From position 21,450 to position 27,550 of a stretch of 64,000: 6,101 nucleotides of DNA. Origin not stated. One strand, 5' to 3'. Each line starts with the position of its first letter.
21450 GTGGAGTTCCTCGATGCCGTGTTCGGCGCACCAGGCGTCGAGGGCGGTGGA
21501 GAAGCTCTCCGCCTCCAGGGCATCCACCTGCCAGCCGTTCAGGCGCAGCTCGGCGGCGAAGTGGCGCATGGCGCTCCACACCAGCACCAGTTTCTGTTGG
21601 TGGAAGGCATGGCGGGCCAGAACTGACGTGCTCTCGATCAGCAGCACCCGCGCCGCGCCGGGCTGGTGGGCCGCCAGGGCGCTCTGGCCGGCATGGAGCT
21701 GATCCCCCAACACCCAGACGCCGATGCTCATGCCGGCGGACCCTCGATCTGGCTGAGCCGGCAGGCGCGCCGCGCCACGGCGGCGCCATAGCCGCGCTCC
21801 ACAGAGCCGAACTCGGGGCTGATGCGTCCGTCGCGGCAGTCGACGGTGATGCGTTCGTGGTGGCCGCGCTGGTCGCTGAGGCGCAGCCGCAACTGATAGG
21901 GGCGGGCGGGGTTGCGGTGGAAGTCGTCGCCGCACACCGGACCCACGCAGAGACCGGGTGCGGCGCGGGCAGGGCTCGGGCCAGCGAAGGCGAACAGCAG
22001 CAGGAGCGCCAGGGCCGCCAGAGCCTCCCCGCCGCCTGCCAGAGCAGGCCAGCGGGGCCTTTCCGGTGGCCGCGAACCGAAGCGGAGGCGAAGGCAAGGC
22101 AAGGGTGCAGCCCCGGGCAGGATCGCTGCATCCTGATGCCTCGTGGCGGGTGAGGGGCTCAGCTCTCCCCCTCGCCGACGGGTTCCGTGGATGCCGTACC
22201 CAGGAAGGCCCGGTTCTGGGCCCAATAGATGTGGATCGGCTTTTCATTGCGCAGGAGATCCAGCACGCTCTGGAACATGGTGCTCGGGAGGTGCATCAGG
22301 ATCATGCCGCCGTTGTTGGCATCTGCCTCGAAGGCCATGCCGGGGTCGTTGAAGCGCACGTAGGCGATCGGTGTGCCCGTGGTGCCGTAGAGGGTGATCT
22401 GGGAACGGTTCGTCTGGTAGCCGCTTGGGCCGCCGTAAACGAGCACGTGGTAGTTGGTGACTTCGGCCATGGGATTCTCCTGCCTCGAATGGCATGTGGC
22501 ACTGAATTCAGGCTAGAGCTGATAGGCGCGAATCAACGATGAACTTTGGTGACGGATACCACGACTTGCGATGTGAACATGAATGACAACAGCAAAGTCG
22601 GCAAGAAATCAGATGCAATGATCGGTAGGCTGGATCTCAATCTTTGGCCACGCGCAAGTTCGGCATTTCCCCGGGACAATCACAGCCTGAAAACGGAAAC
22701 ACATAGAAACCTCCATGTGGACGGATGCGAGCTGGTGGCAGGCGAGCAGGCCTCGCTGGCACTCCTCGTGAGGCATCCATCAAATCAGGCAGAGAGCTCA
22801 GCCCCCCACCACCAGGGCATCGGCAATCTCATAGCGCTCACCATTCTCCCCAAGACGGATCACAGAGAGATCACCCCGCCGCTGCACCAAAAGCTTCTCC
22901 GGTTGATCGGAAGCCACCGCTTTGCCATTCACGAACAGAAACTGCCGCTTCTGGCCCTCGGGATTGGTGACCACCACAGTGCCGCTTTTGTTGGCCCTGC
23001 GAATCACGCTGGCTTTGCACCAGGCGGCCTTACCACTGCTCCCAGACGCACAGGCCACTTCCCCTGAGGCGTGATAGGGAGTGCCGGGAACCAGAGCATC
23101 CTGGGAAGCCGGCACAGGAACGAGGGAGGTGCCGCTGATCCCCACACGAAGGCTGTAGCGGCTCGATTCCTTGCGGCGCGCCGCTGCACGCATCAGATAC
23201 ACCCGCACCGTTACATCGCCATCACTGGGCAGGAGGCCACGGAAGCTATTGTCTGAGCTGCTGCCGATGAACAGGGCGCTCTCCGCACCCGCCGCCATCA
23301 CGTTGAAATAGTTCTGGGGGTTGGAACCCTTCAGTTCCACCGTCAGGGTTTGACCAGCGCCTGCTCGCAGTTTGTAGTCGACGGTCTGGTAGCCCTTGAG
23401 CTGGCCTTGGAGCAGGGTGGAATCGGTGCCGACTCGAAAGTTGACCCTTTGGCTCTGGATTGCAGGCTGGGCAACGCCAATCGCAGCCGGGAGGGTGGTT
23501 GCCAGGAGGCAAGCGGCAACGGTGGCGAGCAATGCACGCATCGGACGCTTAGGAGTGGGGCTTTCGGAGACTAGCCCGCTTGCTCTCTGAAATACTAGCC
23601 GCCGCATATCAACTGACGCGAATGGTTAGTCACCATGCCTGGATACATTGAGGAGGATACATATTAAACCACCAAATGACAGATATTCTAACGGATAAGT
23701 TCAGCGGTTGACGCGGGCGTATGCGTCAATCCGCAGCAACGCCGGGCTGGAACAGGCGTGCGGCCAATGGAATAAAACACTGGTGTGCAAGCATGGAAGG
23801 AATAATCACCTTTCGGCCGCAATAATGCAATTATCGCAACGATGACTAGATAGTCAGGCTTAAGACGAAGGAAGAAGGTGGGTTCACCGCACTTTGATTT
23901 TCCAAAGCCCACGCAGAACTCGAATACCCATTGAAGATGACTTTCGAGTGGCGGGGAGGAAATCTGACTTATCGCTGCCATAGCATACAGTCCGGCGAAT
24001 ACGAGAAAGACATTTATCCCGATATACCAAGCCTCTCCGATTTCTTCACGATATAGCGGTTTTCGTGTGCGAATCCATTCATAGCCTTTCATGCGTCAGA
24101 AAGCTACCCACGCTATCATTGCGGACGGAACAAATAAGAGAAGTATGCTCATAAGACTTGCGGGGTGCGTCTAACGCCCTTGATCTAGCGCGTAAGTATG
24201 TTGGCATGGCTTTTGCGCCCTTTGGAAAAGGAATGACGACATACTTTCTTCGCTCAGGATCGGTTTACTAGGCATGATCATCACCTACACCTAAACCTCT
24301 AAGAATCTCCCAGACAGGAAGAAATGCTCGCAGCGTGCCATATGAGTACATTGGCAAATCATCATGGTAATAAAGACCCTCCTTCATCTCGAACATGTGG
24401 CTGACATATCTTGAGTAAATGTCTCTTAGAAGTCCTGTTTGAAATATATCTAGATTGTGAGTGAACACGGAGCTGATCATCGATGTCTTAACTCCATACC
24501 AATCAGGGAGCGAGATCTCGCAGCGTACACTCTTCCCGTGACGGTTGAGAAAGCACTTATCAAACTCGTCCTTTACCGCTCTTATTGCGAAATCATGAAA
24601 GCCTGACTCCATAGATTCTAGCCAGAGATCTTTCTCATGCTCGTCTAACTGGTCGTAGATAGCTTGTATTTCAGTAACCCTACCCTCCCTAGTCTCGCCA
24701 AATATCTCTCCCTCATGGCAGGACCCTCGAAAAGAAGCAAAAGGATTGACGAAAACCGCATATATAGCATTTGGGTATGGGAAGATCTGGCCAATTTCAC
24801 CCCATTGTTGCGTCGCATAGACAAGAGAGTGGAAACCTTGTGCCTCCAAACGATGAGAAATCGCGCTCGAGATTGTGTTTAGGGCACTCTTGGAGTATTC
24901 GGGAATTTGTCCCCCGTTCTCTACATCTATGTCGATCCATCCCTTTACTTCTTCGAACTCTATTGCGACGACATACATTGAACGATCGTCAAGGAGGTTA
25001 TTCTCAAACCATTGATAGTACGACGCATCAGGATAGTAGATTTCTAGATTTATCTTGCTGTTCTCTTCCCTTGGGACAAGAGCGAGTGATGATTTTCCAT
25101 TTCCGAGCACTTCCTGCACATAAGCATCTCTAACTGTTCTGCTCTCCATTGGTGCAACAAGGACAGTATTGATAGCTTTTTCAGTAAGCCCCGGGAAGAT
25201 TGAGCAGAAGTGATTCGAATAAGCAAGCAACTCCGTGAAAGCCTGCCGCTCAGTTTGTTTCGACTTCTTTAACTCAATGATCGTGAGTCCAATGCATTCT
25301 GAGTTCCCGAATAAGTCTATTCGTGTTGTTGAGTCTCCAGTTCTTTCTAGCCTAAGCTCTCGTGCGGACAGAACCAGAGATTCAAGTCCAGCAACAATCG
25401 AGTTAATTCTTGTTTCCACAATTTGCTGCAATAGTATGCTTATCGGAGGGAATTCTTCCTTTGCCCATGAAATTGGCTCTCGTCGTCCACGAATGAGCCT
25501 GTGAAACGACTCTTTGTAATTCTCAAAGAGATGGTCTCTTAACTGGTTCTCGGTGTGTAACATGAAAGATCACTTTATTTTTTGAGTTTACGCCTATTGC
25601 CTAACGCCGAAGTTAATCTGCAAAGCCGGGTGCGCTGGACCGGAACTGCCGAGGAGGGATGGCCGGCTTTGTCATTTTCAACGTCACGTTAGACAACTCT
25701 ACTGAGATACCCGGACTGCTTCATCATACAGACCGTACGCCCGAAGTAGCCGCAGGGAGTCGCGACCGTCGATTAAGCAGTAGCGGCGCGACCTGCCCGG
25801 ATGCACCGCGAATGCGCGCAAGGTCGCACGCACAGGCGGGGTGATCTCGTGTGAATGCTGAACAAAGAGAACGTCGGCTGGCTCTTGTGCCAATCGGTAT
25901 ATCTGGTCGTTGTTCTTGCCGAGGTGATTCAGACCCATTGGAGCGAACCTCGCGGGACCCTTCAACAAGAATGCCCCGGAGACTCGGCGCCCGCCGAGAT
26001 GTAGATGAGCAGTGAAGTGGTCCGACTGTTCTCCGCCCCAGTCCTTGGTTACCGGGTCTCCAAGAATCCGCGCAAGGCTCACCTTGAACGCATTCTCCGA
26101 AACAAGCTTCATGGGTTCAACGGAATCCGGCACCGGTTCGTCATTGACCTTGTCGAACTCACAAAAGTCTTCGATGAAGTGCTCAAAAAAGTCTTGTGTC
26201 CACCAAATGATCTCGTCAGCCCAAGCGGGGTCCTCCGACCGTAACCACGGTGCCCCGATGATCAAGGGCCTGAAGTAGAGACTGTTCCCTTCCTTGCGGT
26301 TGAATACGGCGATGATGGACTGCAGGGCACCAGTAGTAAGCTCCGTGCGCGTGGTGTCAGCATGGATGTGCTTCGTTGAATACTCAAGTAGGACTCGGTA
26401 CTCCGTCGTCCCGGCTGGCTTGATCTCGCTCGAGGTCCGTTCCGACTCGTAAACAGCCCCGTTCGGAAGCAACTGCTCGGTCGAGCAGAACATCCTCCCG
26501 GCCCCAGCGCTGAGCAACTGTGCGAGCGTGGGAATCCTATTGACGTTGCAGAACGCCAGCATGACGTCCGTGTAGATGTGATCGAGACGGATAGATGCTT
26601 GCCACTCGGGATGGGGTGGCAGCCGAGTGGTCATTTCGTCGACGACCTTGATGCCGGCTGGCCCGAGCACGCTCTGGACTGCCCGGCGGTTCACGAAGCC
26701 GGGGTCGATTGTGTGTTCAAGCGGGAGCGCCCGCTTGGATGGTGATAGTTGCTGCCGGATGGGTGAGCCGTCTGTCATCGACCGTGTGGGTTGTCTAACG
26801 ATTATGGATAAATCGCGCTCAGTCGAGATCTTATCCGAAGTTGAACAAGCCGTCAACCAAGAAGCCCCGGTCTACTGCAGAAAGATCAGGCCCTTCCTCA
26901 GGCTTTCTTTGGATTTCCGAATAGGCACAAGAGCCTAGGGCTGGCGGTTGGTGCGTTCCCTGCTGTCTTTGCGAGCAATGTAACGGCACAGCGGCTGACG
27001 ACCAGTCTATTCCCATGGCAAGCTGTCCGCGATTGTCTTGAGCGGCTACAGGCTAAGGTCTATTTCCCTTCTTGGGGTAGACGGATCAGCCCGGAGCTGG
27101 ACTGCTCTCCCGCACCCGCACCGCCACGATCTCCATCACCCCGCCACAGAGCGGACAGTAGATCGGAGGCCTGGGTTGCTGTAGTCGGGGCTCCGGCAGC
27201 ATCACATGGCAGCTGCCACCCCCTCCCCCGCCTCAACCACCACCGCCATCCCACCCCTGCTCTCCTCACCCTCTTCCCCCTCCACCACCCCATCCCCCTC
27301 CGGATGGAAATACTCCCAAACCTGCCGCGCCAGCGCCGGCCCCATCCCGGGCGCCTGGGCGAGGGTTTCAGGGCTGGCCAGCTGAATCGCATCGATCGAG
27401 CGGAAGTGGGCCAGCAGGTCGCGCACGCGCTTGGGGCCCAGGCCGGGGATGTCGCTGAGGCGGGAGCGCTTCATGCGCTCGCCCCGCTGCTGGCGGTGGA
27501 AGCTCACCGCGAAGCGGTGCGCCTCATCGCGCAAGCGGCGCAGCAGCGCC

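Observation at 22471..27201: Compositional island without mobility genes between two DNA-repair genes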

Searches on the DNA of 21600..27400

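Call 85: search_rna_families(source=window, start=21600, end=27400, threshold=evalue, max_evalue=1)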
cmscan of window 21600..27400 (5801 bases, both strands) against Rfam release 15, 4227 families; matches with E-value up to 1: 0.
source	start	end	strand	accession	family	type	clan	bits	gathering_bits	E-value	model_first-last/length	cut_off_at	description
